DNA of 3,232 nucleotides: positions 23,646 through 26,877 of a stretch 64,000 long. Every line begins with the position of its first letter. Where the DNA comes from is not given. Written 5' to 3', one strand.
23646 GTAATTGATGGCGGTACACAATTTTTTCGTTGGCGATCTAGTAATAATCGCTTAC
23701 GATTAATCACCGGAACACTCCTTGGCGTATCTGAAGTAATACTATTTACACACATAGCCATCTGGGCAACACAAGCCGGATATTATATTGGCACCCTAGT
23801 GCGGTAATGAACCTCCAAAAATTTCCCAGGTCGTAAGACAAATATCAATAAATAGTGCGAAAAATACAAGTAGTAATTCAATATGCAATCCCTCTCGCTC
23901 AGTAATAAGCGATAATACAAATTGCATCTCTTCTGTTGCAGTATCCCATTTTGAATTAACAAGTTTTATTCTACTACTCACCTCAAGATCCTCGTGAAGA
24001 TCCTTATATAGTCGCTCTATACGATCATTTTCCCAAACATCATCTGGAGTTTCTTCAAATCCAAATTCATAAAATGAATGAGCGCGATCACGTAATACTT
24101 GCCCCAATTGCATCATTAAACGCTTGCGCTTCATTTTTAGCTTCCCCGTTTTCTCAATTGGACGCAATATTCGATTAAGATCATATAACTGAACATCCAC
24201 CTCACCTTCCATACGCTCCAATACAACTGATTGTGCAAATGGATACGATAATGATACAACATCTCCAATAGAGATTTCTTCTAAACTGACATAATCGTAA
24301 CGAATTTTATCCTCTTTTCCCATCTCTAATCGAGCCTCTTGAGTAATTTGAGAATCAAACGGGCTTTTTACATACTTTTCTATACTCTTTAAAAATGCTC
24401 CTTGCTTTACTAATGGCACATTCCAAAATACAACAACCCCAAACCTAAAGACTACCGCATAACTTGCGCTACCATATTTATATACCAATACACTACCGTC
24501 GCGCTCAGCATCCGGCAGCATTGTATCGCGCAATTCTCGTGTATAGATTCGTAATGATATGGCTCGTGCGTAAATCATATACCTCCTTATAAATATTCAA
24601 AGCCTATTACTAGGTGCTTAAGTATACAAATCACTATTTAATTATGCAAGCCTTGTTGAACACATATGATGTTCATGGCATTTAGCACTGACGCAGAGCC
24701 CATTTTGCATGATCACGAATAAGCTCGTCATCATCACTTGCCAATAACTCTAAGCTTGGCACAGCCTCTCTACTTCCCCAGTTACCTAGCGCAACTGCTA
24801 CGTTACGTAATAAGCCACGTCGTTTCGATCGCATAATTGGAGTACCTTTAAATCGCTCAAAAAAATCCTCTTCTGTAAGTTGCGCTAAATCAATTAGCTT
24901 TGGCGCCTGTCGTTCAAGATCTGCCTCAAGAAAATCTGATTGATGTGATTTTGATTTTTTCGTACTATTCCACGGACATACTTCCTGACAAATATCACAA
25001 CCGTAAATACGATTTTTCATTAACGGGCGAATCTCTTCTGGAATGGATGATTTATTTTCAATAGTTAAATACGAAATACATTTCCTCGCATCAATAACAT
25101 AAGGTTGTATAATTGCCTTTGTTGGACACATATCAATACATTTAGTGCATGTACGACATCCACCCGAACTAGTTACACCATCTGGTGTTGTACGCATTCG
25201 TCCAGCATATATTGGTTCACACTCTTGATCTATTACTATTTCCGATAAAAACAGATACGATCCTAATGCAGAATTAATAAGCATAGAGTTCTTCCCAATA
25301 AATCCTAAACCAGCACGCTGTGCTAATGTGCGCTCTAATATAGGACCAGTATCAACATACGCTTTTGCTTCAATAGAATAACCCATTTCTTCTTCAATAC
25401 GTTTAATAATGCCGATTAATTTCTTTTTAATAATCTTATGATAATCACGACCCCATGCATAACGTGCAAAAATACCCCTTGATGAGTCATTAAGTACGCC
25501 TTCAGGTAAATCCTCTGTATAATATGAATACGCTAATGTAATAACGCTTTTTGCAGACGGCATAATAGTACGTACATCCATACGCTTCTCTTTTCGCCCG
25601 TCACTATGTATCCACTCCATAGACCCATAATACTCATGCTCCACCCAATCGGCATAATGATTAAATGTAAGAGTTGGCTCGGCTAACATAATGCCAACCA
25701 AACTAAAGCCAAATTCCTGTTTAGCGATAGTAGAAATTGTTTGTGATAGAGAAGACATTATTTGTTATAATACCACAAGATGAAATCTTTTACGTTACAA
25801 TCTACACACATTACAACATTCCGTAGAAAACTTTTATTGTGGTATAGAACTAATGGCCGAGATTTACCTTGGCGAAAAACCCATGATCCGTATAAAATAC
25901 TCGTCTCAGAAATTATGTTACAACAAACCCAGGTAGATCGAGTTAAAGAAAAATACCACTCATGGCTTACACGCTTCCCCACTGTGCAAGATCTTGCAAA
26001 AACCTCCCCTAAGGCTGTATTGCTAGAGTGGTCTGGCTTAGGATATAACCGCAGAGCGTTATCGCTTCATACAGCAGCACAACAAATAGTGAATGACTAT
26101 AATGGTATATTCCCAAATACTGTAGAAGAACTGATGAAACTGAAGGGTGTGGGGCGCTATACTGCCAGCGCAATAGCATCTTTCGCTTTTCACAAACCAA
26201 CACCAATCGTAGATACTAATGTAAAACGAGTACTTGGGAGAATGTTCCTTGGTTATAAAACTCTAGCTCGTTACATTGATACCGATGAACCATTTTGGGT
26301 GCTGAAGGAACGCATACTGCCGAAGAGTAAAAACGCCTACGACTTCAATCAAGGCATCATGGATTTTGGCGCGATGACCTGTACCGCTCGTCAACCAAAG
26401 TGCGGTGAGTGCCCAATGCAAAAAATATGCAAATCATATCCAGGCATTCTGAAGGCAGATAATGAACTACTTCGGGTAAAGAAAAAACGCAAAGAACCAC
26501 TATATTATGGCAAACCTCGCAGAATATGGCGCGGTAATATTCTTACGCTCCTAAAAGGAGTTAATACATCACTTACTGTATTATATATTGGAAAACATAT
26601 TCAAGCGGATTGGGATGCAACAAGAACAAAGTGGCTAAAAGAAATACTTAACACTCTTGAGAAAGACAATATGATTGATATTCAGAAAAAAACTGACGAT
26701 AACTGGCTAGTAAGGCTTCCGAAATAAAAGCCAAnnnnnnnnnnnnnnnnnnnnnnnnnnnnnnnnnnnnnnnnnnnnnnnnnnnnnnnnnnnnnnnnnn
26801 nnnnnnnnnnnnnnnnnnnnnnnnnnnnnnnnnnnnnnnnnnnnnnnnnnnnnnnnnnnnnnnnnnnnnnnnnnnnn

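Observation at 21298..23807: Tightly packed NOX/ferric-reductase - fur - Cys-cluster membrane protein - DUF2085 operon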

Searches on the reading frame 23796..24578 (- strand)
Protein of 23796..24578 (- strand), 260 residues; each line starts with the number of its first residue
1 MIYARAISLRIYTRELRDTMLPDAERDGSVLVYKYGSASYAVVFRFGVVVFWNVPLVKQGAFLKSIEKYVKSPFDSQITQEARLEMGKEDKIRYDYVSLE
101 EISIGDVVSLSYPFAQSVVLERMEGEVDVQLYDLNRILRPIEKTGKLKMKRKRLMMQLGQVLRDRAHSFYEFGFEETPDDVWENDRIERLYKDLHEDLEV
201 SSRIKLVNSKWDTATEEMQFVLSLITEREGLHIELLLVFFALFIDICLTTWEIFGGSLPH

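Call 3: search_protein_families(library=pfam, proteins=[window:23796-24578:-], max_evalue=0.01)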
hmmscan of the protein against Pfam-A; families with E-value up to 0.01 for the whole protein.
window:23796-24578:- (260 aa): 1 family
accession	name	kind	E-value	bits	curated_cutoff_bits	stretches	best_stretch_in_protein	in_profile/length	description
PF02582.19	DUF155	-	1.1e-29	104.2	27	1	42-208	2-174/174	RMND1/Sif2-Sif3/Mrx10, DUF155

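Call 4: search_protein_families(library=ncbifam, proteins=[window:23796-24578:-], max_evalue=0.01)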
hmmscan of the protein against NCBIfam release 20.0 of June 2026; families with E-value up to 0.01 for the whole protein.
window:23796-24578:- (260 aa): 0 families

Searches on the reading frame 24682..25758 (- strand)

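Call 3: search_protein_families(library=pfam, proteins=[window:24682-25758:-], max_evalue=0.01)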
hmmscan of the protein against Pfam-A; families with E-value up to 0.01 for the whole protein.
window:24682-25758:- (358 aa): 10 families
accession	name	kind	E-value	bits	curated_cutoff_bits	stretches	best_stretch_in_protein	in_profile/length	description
PF13484.11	Fer4_16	-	2.8e-23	82.9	30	1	201-264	2-66/66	4Fe-4S double cluster binding domain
PF08331.15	QueG_DUF1730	-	2.1e-21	76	25.1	1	59-137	1-77/77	Epoxyqueuosine reductase QueG, DUF1730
PF13187.11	Fer4_9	-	0.00013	22.4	27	0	199-216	35-52/52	4Fe-4S dicluster domain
PF13237.11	Fer4_10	-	0.00018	21.8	25.5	0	199-216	7-31/53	4Fe-4S dicluster domain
PF14697.11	Fer4_21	-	0.00019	21.9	35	0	240-263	30-53/59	4Fe-4S dicluster domain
PF12838.12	Fer4_7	-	0.00026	21.9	27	1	201-264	2-51/52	4Fe-4S dicluster domain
PF13646.12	HEAT_2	-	0.00044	20.9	27.7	1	317-355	17-55/88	HEAT repeats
PF25160.1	LdpA_Fe-S-bd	-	0.00044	20.4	27.6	0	246-267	23-44/49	LdpA Fe-S cluster-binding domain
PF00037.32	Fer4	-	0.0017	18.5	21.1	0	201-216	8-23/24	4Fe-4S binding domain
PF12798.12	Fer4_3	-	0.0069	17.6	27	0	253-264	3-14/15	4Fe-4S binding domain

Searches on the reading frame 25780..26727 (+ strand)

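Call 78: search_protein_families(library=pfam, proteins=[window:25780-26727:+], max_evalue=0.001)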
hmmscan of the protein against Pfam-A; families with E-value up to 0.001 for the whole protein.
window:25780-26727:+ (315 aa): 3 families
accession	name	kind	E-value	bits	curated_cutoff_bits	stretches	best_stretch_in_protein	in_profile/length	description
PF00730.31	HhH-GPD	-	1.8e-18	67.3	26.2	1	42-158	1-89/108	HhH-GPD superfamily base excision DNA repair protein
PF00633.29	HHH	-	3.3e-11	42.9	24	1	107-135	2-30/30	Helix-hairpin-helix motif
PF10576.14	EndIII_4Fe-2S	-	5.1e-06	27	20.5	1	201-217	1-17/17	Iron-sulfur binding domain of endonuclease III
